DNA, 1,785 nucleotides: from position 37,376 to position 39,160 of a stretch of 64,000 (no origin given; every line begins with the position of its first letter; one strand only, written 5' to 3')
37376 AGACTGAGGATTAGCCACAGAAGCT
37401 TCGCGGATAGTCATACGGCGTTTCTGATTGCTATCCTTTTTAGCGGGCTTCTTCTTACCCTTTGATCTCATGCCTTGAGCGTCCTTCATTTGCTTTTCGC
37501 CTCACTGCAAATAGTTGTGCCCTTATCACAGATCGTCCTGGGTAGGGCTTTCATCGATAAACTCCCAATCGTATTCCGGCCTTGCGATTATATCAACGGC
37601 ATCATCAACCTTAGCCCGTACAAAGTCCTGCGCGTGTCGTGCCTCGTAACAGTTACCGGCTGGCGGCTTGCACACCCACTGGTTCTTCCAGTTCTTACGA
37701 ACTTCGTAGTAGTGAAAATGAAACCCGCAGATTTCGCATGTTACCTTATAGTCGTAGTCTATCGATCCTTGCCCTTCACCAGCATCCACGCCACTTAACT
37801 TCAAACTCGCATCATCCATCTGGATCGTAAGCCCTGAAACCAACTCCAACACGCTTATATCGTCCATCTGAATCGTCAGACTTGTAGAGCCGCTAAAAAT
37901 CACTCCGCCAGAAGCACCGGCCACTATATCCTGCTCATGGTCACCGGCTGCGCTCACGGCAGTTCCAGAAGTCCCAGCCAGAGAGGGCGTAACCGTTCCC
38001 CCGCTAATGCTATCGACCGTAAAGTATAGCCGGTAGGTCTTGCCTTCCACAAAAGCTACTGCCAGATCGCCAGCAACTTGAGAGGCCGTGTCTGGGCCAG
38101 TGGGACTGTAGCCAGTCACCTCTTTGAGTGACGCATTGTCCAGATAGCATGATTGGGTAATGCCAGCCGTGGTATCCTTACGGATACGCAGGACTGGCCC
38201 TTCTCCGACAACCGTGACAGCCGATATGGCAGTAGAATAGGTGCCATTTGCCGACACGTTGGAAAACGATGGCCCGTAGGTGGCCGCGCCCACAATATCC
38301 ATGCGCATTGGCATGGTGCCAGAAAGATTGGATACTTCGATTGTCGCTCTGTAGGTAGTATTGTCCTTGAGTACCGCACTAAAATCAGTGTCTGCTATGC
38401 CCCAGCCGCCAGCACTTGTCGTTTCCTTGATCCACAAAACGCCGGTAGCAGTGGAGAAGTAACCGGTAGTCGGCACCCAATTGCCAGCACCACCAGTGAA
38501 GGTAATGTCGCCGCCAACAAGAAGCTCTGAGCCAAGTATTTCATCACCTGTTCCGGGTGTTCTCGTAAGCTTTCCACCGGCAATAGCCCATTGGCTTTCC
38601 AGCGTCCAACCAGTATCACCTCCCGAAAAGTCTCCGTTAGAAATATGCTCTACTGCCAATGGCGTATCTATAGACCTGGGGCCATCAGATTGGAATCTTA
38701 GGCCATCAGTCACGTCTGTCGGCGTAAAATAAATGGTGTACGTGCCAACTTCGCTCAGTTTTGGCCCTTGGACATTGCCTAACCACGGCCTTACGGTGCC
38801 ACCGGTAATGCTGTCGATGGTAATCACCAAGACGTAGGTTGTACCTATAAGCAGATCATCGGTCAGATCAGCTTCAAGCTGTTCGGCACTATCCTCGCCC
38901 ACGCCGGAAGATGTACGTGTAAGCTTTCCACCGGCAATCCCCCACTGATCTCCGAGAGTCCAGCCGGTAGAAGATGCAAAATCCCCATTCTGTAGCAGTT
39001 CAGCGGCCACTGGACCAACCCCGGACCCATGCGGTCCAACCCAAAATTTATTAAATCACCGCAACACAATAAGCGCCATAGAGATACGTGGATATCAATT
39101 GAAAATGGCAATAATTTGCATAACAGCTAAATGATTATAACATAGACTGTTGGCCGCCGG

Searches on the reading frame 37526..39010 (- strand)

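Call 16: search_protein_families(library=phrogs, proteins=[window:37526-39010:-], max_evalue=0.00001)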
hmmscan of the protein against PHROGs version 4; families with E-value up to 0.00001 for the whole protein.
window:37526-39010:- (494 aa): 1 family
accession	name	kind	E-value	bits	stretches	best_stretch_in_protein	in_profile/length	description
phrog_30593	-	unknown function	2.5e-12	47.7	0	6-75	248-310/322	-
